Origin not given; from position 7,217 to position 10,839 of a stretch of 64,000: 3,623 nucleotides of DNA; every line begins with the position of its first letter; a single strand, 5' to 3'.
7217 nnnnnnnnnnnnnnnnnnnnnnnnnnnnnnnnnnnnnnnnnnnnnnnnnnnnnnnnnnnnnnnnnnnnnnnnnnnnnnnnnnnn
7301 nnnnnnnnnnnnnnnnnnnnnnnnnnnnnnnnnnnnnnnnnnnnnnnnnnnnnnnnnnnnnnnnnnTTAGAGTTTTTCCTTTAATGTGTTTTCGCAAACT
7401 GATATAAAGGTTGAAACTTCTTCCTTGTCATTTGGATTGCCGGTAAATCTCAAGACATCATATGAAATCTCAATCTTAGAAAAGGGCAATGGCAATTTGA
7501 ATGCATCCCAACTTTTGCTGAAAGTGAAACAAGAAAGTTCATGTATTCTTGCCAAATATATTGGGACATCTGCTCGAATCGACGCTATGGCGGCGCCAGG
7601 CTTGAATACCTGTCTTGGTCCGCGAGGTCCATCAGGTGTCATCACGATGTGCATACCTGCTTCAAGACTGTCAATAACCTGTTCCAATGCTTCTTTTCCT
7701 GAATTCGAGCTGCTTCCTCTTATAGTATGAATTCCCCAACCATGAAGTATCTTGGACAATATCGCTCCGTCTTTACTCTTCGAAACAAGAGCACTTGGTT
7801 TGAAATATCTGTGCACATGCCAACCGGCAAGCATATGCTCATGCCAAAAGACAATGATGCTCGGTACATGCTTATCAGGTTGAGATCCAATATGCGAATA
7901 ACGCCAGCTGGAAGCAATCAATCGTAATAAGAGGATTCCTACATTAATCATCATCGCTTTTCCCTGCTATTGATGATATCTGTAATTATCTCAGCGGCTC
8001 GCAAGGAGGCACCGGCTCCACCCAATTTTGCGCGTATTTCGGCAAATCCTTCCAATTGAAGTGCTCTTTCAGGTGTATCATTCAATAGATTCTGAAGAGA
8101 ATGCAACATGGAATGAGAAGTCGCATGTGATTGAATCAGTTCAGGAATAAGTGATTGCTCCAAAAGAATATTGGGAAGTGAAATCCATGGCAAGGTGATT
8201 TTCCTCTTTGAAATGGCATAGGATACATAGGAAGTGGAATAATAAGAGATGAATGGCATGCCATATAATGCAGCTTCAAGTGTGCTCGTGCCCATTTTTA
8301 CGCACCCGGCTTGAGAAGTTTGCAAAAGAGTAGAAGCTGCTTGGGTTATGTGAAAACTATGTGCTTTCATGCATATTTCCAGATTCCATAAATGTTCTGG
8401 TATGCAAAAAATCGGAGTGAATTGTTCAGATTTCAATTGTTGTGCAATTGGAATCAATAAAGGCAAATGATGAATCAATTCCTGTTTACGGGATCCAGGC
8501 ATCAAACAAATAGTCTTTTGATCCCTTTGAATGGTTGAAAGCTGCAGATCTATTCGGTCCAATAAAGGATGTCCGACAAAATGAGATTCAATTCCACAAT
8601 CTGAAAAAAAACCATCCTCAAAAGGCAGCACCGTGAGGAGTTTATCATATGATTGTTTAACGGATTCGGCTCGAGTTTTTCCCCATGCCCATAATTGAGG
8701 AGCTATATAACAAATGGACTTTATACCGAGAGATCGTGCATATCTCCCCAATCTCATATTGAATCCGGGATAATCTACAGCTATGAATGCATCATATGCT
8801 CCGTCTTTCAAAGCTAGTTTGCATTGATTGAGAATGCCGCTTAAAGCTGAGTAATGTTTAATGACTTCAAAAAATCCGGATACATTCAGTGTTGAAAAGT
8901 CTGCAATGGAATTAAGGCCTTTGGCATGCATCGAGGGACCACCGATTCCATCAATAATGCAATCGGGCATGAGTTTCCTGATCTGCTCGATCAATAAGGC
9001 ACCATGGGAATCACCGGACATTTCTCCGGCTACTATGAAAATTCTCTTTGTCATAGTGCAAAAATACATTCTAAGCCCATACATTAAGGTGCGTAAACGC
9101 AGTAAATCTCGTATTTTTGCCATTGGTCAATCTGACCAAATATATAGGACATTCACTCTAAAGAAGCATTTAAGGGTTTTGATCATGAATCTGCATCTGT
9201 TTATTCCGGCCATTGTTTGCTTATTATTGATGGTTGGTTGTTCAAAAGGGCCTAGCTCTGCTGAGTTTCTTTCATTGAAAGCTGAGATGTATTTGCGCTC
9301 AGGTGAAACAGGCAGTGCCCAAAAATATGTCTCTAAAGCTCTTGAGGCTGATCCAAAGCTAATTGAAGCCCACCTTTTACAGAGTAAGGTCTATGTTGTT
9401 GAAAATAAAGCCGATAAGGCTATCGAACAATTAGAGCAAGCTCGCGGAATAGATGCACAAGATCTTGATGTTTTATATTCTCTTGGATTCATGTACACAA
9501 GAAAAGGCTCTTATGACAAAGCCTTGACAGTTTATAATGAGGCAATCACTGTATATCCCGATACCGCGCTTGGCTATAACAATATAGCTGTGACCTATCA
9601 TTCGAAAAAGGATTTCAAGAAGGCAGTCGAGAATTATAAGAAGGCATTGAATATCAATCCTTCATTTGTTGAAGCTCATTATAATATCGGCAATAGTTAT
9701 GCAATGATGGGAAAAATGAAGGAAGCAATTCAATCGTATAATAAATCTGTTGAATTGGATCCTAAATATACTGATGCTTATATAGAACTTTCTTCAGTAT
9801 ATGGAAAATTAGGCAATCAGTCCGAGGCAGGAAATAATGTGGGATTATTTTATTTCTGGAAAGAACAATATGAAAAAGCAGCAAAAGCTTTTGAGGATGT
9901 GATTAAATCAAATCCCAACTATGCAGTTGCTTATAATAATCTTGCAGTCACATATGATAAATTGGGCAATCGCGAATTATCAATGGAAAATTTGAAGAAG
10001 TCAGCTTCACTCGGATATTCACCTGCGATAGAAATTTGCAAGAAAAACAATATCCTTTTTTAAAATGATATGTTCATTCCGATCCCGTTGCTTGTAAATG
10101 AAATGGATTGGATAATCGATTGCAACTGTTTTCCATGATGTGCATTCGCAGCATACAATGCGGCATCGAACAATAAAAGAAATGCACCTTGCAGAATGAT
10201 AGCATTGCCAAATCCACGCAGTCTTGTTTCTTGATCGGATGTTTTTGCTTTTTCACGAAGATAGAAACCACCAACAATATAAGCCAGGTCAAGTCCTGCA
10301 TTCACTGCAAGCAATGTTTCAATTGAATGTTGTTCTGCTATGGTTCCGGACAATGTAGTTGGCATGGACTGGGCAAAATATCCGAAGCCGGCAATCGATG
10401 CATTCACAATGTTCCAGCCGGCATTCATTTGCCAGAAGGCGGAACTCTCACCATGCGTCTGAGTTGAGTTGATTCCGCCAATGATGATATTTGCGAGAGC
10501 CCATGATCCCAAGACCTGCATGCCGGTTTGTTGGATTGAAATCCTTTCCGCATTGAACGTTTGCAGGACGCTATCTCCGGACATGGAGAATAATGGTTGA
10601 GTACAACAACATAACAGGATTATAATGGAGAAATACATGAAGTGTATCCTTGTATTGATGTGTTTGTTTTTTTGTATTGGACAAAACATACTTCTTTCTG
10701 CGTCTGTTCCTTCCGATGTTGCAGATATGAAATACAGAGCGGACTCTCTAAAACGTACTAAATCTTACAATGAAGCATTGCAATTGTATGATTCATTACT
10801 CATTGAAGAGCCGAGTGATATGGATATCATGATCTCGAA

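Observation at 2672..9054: Lipid A genes translationally coupled to a C26 glutamine-amidotransferase-like hydrolase and a 1000-aa BNR-repeat T9SS cargo protein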

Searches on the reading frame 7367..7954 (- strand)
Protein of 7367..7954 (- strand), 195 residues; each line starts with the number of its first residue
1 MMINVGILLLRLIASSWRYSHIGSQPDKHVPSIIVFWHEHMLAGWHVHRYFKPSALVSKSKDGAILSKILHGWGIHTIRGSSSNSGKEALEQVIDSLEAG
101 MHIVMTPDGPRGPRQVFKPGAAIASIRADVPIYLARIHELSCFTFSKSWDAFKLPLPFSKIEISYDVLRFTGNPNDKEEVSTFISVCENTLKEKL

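Call 8: search_protein_families(library=pfam, proteins=[window:7367-7954:-], max_evalue=0.01)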
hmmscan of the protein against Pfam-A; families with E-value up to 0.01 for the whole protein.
window:7367-7954:- (195 aa): 1 family
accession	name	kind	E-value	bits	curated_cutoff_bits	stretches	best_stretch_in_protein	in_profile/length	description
PF04028.18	DUF374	-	2.4e-23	82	26.8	1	53-114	8-69/69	Domain of unknown function (DUF374)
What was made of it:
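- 7367..7954 (-): DUF374 = LpxJ-family lipid A late (3'-secondary) acyltransferase. PF04028 82 bits, above its cut-off of 26.8 (call 8).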

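Call 9: search_protein_families(library=ncbifam, proteins=[window:7367-7954:-], max_evalue=0.01)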
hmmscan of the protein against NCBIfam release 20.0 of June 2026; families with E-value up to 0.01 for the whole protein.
window:7367-7954:- (195 aa): 1 family
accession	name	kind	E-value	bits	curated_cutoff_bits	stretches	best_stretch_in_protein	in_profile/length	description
TIGR00530.1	AGP_acyltrn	subfamily_domain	0.0067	16.2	102.95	1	31-132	17-124/130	1-acylglycerol-3-phosphate O-acyltransferase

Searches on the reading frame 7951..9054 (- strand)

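Call 8: search_protein_families(library=pfam, proteins=[window:7951-9054:-], max_evalue=0.01)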
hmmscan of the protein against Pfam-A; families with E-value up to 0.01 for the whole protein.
window:7951-9054:- (367 aa): 1 family
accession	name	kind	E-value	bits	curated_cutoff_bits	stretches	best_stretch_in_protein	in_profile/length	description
PF02684.21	LpxB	-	6e-78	262.7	22.6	1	5-330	1-345/374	Lipid-A-disaccharide synthetase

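Call 9: search_protein_families(library=ncbifam, proteins=[window:7951-9054:-], max_evalue=0.01)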
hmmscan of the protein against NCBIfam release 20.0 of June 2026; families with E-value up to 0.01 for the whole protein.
window:7951-9054:- (367 aa): 3 families
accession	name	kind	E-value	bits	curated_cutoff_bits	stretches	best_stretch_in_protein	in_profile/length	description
TIGR00215.1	lpxB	equivalog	3.2e-66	223.7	190.25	1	5-355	9-377/382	lipid-A-disaccharide synthase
NF002173.0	PRK01021.1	equivalog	2.9e-39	135.1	1033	1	3-310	227-554/610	lipid-A-disaccharide synthase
TIGR03492.1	TIGR03492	hypoth_equivalog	1.9e-07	30.2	219.2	1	154-222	179-249/396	lipid-A-disaccharide synthase-related protein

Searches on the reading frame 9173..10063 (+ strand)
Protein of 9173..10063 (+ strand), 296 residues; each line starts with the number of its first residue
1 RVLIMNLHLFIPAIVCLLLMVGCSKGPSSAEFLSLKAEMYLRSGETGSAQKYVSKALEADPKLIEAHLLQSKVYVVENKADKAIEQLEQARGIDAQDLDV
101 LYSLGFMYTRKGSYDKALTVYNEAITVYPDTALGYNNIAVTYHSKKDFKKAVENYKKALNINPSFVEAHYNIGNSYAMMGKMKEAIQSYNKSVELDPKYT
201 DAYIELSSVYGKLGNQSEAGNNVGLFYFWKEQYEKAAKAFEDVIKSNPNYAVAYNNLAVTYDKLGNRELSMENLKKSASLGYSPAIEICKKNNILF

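Call 8: search_protein_families(library=pfam, proteins=[window:9173-10063:+], max_evalue=0.01)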
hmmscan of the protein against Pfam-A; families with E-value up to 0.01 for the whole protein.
window:9173-10063:+ (296 aa): 41 families (the best 25 are shown)
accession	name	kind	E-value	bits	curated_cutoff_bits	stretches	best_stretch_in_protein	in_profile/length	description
PF00515.34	TPR_1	-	5.6e-43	143.5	27.8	4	167-199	2-34/34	Tetratricopeptide repeat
PF13414.12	TPR_11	-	3.5e-41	139.1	26.8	5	142-180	4-42/42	TPR repeat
PF07719.23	TPR_2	-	6.4e-41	135.5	27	4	167-199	2-34/34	Tetratricopeptide repeat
PF13181.12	TPR_8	-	1.7e-38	127.9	25.7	4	167-199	2-34/34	Tetratricopeptide repeat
PF13431.12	TPR_17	-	4.1e-32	108.2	24.4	3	155-187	2-34/34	Tetratricopeptide repeat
PF13424.12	TPR_12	-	3.7e-28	98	30.1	3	100-161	5-74/77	Tetratricopeptide repeat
PF14559.12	TPR_19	-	6.2e-26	91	25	3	77-131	4-58/68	Tetratricopeptide repeat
PF13428.12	TPR_14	-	8.6e-23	79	23.5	1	99-135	2-38/44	Tetratricopeptide repeat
PF13432.12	TPR_16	-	9.2e-21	74.4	32.7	2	147-198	12-63/65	Tetratricopeptide repeat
PF13174.12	TPR_6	-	2e-16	59.9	26.3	2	99-131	1-33/33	Tetratricopeptide repeat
PF13374.12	TPR_10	-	9.7e-16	57.6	27.5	0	131-161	1-31/42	Tetratricopeptide repeat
PF12895.13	ANAPC3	-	2.1e-13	50.8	27.2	2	48-123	7-81/82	Anaphase-promoting complex, cyclosome, subunit 3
PF13176.12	TPR_7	-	2.8e-13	49.2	27.9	0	168-198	1-31/36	Tetratricopeptide repeat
PF12569.14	NatA_aux_su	-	1.3e-11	44.6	33.3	2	37-97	199-259/515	N-terminal acetyltransferase A, auxiliary subunit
PF25060.1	ARM_TT21_2nd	-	1.2e-10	41.8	27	2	27-76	219-268/270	Tetratricopeptide repeat protein 21 second ARM domain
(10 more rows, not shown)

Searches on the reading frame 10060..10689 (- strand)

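Call 8: search_protein_families(library=pfam, proteins=[window:10060-10689:-], max_evalue=0.01)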
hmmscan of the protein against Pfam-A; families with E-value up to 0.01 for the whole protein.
window:10060-10689:- (209 aa): 1 family
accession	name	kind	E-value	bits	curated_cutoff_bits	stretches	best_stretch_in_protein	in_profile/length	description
PF22503.1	DUF6992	-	2.2e-41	141.3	27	1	59-176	1-122/122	Family of unknown function (DUF6992)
